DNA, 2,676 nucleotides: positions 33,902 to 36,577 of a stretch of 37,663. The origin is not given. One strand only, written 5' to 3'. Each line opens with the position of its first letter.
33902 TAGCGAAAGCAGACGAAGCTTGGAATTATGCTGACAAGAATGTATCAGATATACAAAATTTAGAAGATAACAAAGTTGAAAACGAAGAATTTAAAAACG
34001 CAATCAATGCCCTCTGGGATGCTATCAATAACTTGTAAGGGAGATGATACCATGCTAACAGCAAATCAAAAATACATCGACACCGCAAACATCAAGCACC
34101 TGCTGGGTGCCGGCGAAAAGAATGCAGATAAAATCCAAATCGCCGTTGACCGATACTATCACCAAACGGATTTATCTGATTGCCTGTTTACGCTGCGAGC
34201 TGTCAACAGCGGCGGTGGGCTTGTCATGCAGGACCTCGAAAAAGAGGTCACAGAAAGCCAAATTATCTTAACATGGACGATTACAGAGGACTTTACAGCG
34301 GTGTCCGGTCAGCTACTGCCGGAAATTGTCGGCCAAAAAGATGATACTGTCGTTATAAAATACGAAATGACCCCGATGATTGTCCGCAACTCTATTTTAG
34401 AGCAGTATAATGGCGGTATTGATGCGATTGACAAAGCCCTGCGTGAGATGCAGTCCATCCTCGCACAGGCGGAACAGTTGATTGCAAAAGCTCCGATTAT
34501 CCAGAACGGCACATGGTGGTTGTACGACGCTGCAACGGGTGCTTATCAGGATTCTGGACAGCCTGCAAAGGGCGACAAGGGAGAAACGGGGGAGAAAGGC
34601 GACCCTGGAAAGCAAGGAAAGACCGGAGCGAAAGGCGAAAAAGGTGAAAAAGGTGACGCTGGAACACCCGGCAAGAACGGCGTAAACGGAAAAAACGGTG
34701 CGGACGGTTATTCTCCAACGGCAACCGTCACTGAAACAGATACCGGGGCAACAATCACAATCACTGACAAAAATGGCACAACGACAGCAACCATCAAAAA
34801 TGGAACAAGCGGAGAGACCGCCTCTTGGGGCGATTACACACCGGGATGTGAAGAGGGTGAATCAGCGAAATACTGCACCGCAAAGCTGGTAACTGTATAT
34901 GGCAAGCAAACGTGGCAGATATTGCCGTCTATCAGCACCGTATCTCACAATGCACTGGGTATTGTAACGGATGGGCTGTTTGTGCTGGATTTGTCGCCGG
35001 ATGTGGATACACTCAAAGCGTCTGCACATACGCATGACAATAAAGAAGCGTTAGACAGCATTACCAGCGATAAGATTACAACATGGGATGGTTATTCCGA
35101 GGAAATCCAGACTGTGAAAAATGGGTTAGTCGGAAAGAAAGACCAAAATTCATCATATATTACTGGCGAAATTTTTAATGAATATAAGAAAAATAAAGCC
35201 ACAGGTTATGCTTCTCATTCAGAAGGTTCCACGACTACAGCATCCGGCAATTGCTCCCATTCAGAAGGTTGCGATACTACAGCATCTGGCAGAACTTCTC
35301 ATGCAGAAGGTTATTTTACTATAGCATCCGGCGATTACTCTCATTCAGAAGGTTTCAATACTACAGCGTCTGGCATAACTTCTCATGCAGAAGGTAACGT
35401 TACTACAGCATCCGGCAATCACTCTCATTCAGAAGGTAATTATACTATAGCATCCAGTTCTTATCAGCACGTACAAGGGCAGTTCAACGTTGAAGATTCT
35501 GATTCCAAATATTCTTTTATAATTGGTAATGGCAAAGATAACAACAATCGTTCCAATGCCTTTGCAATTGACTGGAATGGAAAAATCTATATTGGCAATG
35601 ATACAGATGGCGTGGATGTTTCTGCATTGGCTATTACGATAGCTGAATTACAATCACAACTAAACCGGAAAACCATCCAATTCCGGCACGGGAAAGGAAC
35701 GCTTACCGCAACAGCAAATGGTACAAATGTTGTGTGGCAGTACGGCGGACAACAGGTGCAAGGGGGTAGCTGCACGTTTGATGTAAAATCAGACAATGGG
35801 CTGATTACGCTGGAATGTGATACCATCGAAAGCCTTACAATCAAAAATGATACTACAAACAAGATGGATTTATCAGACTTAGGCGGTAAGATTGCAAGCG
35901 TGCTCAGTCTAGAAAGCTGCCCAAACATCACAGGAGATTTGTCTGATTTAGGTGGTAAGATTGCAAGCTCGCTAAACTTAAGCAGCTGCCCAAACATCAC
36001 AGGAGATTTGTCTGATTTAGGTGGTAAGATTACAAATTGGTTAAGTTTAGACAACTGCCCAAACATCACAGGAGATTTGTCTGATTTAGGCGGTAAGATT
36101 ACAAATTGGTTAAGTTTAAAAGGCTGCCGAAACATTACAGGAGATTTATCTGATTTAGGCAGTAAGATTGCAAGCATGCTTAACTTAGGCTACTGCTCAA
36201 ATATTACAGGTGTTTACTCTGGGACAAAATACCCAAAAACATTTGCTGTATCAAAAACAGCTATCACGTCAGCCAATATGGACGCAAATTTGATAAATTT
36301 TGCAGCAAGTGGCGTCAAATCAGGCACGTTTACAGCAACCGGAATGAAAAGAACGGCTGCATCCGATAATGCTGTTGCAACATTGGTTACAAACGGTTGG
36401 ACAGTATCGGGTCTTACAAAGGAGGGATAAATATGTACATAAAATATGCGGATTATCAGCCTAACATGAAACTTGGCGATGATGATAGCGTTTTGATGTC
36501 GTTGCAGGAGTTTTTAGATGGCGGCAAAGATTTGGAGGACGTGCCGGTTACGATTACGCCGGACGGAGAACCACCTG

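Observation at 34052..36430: Tail fibre combining collagen-like, adhesin-head-like and cysteine-containing leucine-rich repeats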

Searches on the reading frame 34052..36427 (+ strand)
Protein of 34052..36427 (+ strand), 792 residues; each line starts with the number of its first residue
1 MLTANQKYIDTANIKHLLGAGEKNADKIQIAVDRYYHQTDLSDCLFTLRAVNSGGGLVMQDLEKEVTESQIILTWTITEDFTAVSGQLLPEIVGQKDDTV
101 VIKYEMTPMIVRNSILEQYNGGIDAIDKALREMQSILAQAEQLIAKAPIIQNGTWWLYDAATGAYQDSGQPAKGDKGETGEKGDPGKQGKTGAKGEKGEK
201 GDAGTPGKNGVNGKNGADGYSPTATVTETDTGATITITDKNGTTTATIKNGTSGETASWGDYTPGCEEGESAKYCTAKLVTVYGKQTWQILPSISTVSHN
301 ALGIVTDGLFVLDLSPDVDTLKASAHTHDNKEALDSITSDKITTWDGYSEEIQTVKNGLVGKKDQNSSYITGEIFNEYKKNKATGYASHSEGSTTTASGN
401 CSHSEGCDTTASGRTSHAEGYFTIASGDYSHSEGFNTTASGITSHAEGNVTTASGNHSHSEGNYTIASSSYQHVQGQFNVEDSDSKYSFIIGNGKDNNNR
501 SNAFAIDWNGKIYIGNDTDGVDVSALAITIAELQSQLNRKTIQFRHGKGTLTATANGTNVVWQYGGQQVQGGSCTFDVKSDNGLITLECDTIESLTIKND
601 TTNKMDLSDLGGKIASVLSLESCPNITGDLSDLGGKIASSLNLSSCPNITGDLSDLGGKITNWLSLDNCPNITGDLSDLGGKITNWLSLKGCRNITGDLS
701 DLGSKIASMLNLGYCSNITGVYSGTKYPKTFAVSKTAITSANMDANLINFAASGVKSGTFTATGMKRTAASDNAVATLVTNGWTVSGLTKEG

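Call 3: search_protein_families(library=pfam, proteins=[window:34052-36427:+], max_evalue=1)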
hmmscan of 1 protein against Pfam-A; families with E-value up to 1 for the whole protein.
window:34052-36427:+ (792 aa): 3 families
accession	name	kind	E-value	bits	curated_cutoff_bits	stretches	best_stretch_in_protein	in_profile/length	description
PF01391.23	Collagen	-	5.5e-08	32.9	27.2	1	173-219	9-55/60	Collagen triple helix repeat (20 copies)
PF17915.7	zf_Rg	-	0.0014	18.4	25.5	0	641-655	5-19/49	Reverse gyrase zinc finger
PF02575.21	YbaB_DNA_bd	-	0.45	11.2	25.5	1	530-561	11-42/91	YbaB/EbfC DNA-binding family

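Call 4: search_protein_families(library=phrogs, proteins=[window:34052-36427:+], max_evalue=0.01)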
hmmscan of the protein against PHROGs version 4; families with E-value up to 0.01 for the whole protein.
window:34052-36427:+ (792 aa): 23 families
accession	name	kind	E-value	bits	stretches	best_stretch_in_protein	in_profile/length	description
phrog_25888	-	unknown function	1.8e-41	143.4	2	2-184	3-173/325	-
phrog_25468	-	unknown function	2.3e-29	103.6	1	372-517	76-221/528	-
phrog_32779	-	unknown function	2.7e-12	47.1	1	177-274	214-305/555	-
phrog_5073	-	tail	4.6e-09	36.8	1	155-449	253-485/519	tail fiber protein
phrog_18350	-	tail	4.7e-09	37.3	1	127-269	52-199/253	tail fiber protein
phrog_32409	-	tail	3.8e-08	33.1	1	172-222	192-242/884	tail fiber protein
phrog_35286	-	unknown function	1.2e-07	31.6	1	150-239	271-356/750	-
phrog_1806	-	tail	1.6e-07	31.9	1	167-237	179-245/276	collagen like minor tail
phrog_26246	-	tail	9.3e-07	29.3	1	167-261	100-192/329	tail protein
phrog_10972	-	tail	1.2e-06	29.2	1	172-244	155-226/343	tail fiber protein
phrog_26303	-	unknown function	4.2e-06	28.5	1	167-231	34-95/114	-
phrog_33406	-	tail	5.3e-06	26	1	169-221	198-250/651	tail fiber protein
phrog_366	-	tail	7.7e-06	26.6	1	166-257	330-420/474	tail fiber protein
phrog_6320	-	tail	1.2e-05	25.3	1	173-495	157-482/745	tail fiber protein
phrog_1125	-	tail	2.5e-05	24.7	1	179-240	177-238/412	tail fiber protein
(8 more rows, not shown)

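Call 5: search_solved_structures(query=window:34052-36427:+, max_evalue=1, show_alignments=3)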
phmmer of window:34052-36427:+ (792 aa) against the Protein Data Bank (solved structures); distinct sequences matched with E-value up to 1: 27.
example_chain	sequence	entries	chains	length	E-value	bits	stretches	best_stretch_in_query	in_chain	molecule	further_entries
6v8i_BN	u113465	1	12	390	7.8e-05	24.2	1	178-212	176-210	Fiber Upper, gp68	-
9wxp_BK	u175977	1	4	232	9.5e-05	23.9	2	174-211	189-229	Collagen type IX alpha 2 chain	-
9wxp_BJ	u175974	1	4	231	0.00013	23.5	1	166-219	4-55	Collagen alpha-1(IX) chain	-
9wxp_DB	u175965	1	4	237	0.00028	22.3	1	174-219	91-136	Collagen alpha-2(V) chain preproprotein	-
9han_B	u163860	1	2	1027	0.0011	20.3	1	172-221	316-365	Collagen type VI alpha 2 chain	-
9wxp_BL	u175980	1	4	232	0.0015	20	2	174-220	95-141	Collagen alpha-3(IX) chain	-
9wxp_DD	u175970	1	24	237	0.0033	18.8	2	172-219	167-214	Collagen type II alpha 1 chain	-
9wxp_CD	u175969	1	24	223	0.0041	18.5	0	174-219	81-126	Collagen type II alpha 1 chain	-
9wxp_BD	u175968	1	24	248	0.017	16.4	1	173-221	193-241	Collagen type II alpha 1 chain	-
9wxp_AA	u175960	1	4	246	0.026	15.9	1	169-220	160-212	Collagen alpha-1(V) chain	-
9wxp_AD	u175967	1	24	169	0.026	15.8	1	173-219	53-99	Collagen type II alpha 1 chain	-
9wxp_BB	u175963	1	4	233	0.03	15.6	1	173-220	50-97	Collagen type V alpha 2 chain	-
9wxp_AJ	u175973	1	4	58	0.031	15.6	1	172-219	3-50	Collagen type IX alpha 1 chain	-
5ctd_B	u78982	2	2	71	0.05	14.9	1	180-220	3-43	Collagen alpha-2(I) chain,Collagen alpha-2(IX) chain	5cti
9llo_A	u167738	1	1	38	0.057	14.7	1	174-210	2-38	collagen-like peptide chain A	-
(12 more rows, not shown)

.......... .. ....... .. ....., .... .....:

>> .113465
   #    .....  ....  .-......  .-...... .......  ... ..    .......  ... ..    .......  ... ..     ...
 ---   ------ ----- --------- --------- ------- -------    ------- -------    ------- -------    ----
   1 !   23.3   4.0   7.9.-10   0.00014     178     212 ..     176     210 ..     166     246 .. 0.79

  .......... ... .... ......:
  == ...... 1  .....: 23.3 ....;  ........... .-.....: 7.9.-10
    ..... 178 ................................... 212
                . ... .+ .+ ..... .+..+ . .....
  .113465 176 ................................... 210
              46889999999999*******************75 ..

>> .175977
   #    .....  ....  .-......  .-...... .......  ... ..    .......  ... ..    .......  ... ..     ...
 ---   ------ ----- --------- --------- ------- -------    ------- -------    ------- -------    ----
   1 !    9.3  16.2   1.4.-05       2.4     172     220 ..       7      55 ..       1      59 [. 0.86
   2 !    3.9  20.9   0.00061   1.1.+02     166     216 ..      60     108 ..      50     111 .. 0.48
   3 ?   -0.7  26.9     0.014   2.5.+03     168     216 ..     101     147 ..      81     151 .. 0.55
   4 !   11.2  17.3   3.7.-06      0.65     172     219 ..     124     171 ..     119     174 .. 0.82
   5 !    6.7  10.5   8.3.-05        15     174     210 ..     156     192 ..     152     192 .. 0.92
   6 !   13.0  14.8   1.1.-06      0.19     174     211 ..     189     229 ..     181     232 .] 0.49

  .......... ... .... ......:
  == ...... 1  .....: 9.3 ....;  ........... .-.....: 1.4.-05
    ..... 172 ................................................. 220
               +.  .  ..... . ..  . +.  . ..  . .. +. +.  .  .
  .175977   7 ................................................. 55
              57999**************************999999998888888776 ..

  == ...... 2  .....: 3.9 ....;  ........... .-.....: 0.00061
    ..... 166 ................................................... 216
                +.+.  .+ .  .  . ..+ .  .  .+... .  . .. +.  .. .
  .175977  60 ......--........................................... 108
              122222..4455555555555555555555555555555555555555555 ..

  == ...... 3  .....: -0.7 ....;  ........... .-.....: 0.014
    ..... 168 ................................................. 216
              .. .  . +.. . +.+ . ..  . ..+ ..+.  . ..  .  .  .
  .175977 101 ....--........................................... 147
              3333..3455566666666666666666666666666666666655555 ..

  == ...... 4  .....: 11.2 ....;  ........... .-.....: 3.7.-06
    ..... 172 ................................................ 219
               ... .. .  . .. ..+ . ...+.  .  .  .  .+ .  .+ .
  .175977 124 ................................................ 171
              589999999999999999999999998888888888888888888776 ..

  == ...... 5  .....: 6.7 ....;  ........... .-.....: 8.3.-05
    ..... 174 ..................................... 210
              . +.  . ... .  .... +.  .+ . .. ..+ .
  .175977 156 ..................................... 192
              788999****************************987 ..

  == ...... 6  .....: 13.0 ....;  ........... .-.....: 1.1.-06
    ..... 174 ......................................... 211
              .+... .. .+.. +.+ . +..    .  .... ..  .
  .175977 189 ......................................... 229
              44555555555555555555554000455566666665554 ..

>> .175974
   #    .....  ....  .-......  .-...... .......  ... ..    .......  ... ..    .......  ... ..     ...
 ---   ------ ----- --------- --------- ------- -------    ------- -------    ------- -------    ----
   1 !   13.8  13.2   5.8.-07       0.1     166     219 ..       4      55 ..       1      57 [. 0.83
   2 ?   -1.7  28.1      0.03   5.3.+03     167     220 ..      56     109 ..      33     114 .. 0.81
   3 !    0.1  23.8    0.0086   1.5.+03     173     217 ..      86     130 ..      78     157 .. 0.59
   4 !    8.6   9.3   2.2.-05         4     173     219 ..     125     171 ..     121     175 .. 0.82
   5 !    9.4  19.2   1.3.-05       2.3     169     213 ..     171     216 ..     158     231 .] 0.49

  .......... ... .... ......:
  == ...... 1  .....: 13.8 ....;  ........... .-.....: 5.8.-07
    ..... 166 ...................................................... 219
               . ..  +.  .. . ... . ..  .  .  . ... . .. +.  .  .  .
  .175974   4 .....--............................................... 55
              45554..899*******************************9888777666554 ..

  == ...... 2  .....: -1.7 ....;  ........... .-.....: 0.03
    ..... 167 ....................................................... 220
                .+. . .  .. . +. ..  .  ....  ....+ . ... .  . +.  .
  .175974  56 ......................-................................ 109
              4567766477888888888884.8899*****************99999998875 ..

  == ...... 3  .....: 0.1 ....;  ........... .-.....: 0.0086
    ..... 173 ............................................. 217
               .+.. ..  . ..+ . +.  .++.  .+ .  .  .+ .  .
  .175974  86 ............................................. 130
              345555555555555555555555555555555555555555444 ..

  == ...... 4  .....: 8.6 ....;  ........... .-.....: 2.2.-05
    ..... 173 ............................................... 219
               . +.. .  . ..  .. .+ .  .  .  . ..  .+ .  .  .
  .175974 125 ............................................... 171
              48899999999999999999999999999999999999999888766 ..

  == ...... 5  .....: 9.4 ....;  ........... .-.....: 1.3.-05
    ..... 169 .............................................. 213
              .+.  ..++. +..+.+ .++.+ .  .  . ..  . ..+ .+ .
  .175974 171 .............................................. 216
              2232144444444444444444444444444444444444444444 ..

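Call 7: search_dna_similar(query=window:34052-36427:+, collection=phages, mode=protein, max_rows=30)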
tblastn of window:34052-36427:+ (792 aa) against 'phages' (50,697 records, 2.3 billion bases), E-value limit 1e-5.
Records with a match: 9; places in all: 11; records where one place covers at least 80% of the query: 0.
Best place of each record, by identity: <60% 9.
By first word of the organism name: Flavobacterium 4; Bacteriophage 2; Verrucomicrobia 2; uncultured 1.
By host as written in the record: Flavobacterium sp. LMO8 4; - 3; Puniceicoccales sp. IMCC8625 2.
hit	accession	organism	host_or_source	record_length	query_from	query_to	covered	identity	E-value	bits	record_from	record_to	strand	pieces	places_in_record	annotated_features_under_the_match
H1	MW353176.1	Flavobacterium phage vB_FspM_immuto_3-5A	Flavobacterium sp. LMO8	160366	377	502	16%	50.0%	2e-25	119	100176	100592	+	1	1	tail spike protein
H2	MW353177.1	Flavobacterium phage vB_FspM_immuto_13-6C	Flavobacterium sp. LMO8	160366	377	502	16%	50.0%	2e-25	119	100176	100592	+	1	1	tail spike protein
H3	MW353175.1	Flavobacterium phage vB_FspM_immuto_2-6A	Flavobacterium sp. LMO8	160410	377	502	16%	50.0%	2e-25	119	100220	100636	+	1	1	tail spike protein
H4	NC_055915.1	Flavobacterium phage vB_FspM_immuto_2-6A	Flavobacterium sp. LMO8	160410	377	502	16%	50.0%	2e-25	119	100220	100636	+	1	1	tail spike protein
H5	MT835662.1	Bacteriophage sp.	human fecal samples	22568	373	514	18%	43.2%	1e-18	98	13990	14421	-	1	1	record has no annotation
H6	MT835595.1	Bacteriophage sp.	human fecal samples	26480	373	514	18%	43.0%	1e-20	103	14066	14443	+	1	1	record has no annotation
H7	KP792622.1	Verrucomicrobia phage P8625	Puniceicoccales sp. IMCC8625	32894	376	477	13%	56.9%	4e-18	96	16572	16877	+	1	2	tail fiber protein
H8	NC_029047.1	Verrucomicrobia phage P8625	Puniceicoccales sp. IMCC8625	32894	376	477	13%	56.9%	4e-18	96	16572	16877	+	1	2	tail fiber protein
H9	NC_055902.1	uncultured phage cr131_1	Rhesus macaque feces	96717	383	462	10%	48.8%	2e-9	68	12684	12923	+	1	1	hypothetical protein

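Call 8: find_homologous_proteins(query=window:34052-36427:+)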
Query window:34052-36427:+ (792 aa): 7027 proteins with E <= 0.001 among 8000 candidates; the best 120 are listed.
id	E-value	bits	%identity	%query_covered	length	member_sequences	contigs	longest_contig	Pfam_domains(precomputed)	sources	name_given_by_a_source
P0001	0.0e+0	1716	96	100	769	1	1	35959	PF01391.24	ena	-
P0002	0.0e+0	1683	95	100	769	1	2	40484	PF01391.24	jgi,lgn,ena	jgi:hypothetical protein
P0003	0.0e+0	1592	99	82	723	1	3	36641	PF01391.24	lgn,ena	-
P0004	0.0e+0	1453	81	100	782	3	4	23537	-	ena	-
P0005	0.0e+0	1375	86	92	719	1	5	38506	-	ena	-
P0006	0.0e+0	1371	79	100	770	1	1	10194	PF01391.24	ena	-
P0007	0.0e+0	1354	79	100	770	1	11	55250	PF01391.24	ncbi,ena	-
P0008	0.0e+0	1318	84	82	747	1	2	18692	PF01391.24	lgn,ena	-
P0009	0.0e+0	1315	84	82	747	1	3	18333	PF01391.24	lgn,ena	-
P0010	0.0e+0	1312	87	88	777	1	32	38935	PF01391.24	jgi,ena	jgi:hypothetical protein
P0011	0.0e+0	1312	87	88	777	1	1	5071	PF01391.24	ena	-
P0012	0.0e+0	1309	87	88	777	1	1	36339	PF01391.24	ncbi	-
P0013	0.0e+0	1308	87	88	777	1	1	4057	PF01391.24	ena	-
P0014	0.0e+0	1302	85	88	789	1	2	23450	PF01391.24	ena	-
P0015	0.0e+0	1271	91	80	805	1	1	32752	PF01391.24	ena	-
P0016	0.0e+0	1264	83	88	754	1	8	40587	PF01391.24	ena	-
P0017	0.0e+0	1245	88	81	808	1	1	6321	PF01391.24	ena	-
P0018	0.0e+0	1230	82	88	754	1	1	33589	PF01391.24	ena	-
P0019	0.0e+0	1218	88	80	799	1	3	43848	PF01391.24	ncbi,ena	-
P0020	0.0e+0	1210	76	84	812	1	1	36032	PF01391.24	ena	-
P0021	0.0e+0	1197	86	80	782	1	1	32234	PF01391.24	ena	-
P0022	0.0e+0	1136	84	70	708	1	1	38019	PF01391.24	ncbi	ncbi:MAG: hypothetical protein ACLR1Q_10905 [Ruminococcus sp.]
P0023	0.0e+0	1130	79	88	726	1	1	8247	PF01391.24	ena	-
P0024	0.0e+0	1130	81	81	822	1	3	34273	PF01391.24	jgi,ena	jgi:hypothetical protein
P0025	0.0e+0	1128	76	88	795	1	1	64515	PF01391.24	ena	-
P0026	0.0e+0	1123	75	88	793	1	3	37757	PF01391.24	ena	-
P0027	0.0e+0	1121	85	78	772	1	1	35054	PF01391.24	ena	-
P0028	0.0e+0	1112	82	81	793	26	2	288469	PF01391.24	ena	-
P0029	0.0e+0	1110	88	63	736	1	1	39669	PF01391.24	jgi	-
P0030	0.0e+0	1103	81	81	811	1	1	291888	PF01391.24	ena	-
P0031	0.0e+0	1096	89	63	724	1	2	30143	PF01391.24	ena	-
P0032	0.0e+0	1080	73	81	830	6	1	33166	PF01391.24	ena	-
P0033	0.0e+0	1068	74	88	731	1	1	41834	PF01391.24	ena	-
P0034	0.0e+0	1062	72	88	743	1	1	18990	PF01391.24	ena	-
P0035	0.0e+0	1058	87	43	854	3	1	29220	PF01391.24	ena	-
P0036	0.0e+0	1029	78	70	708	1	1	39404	PF01391.24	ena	-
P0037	0.0e+0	1023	86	43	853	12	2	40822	PF01391.24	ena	-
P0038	0.0e+0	1018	73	70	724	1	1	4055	PF01391.24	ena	-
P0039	0.0e+0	1017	62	68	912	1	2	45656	PF01391.24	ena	-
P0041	0.0e+0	1012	71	81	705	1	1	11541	PF01391.24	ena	-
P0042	1.1e-297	1007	76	81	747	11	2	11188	PF01391.24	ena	-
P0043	1.5e-293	994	71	81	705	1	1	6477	PF01391.24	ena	-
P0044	2.1e-293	993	74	70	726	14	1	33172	PF01391.24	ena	-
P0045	1.9e-292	990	70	81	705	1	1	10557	PF01391.24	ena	-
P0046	6.6e-289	978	74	70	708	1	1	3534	PF01391.24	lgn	-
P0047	1.1e-283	961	84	43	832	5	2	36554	PF01391.24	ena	-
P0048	4.6e-283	959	73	81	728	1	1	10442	PF01391.24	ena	-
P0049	1.6e-282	957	89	43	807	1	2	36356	PF01391.24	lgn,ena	-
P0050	6.7e-282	955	73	81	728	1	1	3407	PF01391.24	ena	-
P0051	1.2e-281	954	86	42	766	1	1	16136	PF01391.24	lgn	-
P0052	1.6e-278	944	64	81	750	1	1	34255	PF01391.24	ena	-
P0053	9.3e-277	938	84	42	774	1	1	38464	PF01391.24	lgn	-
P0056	3.5e-271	920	55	100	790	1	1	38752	PF01391.24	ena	-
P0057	3.9e-271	920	79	44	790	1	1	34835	PF01391.24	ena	-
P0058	2.9e-270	917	82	43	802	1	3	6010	PF01391.24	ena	-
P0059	1.1e-269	915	65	32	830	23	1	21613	PF01391.24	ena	-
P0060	2.8e-268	910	70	81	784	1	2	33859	PF01391.24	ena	-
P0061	4.8e-267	906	81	43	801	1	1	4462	PF01391.24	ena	-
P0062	2.7e-265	900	54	82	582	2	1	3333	PF01391.24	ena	-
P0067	1.2e-262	892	73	63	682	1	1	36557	PF01391.24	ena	-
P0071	1.4e-254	865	67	81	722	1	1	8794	PF01391.24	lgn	-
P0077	2.1e-245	835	71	41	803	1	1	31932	PF01391.24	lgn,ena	-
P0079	2.0e-240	818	71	47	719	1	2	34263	PF01391.24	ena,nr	nr:MAG TPA: collagen triple helix repeat protein [Caudoviricetes sp.]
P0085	1.6e-231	789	80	34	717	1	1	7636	PF01391.24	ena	-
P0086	9.4e-226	770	70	43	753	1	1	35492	PF01391.24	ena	-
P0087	3.5e-224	764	74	43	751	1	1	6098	PF01391.24,PF13229.13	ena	-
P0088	1.3e-222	759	85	32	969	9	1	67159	PF01391.24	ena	-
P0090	3.1e-206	705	84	32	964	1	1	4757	PF01391.24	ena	-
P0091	4.7e-206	705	88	32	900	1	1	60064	PF01391.24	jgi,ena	jgi:hypothetical protein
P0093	1.0e-200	687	91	43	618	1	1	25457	PF01391.24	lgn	-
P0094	2.6e-199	682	87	43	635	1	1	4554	PF01391.24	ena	-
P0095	7.0e-199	681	82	43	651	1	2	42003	PF01391.24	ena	-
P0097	1.0e-198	680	76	32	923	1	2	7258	PF01391.24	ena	-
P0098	1.0e-198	680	76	32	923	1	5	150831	PF01391.24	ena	-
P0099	3.3e-197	675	92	43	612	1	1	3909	PF01391.24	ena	-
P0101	2.4e-196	672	90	43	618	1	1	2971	PF01391.24,PF13229.13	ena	-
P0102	2.7e-196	672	87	43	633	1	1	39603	PF01391.24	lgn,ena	-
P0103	5.5e-196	671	91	43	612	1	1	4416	PF01391.24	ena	-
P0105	5.5e-195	668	68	20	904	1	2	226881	PF05658.20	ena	-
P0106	8.9e-194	664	89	43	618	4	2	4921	PF01391.24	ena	-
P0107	5.0e-193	661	83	42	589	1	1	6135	PF01391.24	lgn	-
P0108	1.9e-192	659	82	32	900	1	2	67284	PF01391.24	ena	-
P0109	2.8e-192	659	66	57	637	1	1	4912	PF01391.24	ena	-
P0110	1.1e-190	654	71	32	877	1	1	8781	PF01391.24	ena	-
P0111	1.1e-190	654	84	43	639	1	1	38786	PF01391.24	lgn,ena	-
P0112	1.6e-190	653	88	43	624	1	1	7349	PF01391.24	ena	-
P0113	3.3e-190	652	72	45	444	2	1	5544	PF01391.24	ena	-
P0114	3.3e-190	652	70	45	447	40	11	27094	PF01391.24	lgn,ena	-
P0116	5.6e-189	648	79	32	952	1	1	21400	PF01391.24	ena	-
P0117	6.7e-189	648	89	43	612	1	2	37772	PF01391.24,PF13229.13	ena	-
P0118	8.9e-189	647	89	43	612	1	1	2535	PF01391.24,PF13229.13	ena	-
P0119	9.3e-189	647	89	43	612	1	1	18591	PF01391.24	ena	-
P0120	9.3e-189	647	89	43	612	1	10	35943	PF01391.24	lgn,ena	-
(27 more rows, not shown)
